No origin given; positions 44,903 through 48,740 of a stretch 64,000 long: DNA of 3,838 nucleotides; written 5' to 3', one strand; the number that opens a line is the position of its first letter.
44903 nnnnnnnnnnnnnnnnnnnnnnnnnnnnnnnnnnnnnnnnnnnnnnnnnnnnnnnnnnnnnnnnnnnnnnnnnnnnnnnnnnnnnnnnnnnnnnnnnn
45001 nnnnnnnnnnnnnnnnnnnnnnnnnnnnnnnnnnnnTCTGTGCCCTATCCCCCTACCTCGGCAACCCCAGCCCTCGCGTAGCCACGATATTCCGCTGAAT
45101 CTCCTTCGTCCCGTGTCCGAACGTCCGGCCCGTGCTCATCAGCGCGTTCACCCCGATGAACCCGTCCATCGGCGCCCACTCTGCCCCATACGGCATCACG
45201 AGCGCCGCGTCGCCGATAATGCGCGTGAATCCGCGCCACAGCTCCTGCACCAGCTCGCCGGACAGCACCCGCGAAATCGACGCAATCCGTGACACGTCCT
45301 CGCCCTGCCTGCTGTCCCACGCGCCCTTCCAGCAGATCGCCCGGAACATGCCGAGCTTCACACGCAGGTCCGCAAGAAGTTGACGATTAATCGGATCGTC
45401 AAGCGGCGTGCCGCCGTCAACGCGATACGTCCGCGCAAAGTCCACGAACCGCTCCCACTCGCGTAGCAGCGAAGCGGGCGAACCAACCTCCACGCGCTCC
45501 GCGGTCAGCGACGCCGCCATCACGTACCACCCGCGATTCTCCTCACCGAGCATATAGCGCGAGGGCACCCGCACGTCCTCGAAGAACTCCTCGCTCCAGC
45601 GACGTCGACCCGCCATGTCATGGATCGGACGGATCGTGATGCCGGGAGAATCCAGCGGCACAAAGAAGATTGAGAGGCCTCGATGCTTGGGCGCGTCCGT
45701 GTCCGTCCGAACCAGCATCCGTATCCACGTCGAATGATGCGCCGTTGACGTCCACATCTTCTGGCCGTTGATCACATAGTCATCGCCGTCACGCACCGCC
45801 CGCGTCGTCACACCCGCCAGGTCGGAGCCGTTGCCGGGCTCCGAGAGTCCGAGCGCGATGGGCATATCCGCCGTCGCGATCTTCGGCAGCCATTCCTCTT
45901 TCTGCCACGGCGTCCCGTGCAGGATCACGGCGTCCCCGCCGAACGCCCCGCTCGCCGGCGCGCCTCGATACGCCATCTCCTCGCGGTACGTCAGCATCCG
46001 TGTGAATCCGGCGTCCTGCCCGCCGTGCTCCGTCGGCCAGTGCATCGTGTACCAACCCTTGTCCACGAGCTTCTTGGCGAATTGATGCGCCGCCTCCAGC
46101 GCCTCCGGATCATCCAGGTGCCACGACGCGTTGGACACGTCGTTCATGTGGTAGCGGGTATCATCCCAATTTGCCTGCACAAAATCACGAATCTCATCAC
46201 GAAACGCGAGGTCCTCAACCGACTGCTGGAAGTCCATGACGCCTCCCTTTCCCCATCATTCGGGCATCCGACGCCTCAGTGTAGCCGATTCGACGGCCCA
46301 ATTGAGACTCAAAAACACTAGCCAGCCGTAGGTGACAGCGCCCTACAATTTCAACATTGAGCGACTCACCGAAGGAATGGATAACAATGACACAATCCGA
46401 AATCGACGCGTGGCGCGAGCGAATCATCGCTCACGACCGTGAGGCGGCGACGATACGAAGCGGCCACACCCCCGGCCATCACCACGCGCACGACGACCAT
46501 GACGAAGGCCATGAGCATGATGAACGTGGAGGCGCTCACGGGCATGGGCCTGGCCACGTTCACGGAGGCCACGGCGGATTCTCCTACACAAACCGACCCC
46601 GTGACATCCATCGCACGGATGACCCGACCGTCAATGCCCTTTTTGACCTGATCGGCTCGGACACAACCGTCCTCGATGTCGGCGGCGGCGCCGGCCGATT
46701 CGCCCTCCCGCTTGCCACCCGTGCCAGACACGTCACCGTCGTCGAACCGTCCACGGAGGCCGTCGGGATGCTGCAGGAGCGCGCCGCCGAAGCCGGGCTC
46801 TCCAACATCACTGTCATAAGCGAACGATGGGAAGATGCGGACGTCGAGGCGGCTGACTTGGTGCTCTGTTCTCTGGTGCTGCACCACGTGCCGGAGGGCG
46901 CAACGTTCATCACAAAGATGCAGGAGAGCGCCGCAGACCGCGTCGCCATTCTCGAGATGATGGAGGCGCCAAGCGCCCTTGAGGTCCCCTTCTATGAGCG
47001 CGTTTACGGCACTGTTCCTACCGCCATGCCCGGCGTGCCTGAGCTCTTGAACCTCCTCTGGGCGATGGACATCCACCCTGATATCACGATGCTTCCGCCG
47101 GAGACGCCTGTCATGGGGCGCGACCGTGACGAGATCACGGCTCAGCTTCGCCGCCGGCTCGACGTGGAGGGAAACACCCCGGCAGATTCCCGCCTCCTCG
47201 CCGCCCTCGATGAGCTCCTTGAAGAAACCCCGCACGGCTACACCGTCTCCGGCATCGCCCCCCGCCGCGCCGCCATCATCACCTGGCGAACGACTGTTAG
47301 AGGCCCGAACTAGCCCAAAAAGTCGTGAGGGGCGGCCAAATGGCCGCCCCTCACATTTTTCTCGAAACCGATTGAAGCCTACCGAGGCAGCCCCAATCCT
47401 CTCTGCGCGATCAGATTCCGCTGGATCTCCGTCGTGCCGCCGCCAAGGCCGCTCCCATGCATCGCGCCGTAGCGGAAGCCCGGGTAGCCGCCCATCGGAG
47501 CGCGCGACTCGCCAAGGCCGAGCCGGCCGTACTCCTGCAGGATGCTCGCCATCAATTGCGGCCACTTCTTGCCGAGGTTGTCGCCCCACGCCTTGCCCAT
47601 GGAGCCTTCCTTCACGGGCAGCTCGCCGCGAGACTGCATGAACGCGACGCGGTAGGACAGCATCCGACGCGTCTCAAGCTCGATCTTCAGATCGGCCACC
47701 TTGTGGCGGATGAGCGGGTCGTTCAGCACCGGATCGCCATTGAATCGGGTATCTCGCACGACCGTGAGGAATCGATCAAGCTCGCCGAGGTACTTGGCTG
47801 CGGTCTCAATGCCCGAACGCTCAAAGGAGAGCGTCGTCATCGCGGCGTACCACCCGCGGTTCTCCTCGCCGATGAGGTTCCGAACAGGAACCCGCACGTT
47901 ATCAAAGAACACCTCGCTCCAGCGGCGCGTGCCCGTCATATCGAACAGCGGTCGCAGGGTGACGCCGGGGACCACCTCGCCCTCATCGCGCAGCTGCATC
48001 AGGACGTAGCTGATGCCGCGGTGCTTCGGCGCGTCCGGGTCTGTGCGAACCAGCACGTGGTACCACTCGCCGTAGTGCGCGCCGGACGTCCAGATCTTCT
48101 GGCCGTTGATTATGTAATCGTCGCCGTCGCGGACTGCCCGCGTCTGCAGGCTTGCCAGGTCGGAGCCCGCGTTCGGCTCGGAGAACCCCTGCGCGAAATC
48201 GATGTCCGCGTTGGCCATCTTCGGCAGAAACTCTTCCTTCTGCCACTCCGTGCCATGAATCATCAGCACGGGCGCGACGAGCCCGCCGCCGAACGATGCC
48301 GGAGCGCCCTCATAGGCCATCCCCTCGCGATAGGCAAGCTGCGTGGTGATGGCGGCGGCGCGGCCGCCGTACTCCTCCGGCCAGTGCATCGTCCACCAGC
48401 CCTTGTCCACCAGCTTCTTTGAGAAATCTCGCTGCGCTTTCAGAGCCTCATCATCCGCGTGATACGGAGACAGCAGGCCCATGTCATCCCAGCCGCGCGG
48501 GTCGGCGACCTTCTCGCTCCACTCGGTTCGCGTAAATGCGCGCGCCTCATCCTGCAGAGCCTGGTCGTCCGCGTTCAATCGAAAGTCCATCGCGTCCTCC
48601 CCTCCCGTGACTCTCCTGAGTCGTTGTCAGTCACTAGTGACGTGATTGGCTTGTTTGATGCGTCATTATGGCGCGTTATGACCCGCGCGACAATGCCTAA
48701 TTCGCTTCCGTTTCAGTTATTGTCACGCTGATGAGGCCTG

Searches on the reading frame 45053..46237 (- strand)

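Call 12: search_protein_families(library=pfam, proteins=[window:45053-46237:-], max_evalue=0.001)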
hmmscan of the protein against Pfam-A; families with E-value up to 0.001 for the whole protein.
window:45053-46237:- (394 aa): 3 families
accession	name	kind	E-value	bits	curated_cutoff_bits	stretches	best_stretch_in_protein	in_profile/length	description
PF02770.24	Acyl-CoA_dh_M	-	3.9e-23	81.9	33.3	1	128-222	1-97/97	Acyl-CoA dehydrogenase, middle domain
PF00441.29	Acyl-CoA_dh_1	-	4.5e-15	56.5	22.4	1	234-389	1-149/150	Acyl-CoA dehydrogenase, C-terminal domain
PF02771.21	Acyl-CoA_dh_N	-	1.8e-13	51.3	22.9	1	8-123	3-112/113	Acyl-CoA dehydrogenase, N-terminal domain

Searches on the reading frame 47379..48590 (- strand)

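Call 12: search_protein_families(library=pfam, proteins=[window:47379-48590:-], max_evalue=0.001)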
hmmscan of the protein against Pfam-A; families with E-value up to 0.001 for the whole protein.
window:47379-48590:- (403 aa): 3 families
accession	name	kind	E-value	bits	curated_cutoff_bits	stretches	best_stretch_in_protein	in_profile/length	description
PF02770.24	Acyl-CoA_dh_M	-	1.2e-19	70.7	33.3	1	133-232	1-97/97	Acyl-CoA dehydrogenase, middle domain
PF00441.29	Acyl-CoA_dh_1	-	3.5e-18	66.6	22.4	1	244-398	1-149/150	Acyl-CoA dehydrogenase, C-terminal domain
PF02771.21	Acyl-CoA_dh_N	-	4.3e-15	56.5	22.9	1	8-127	3-111/113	Acyl-CoA dehydrogenase, N-terminal domain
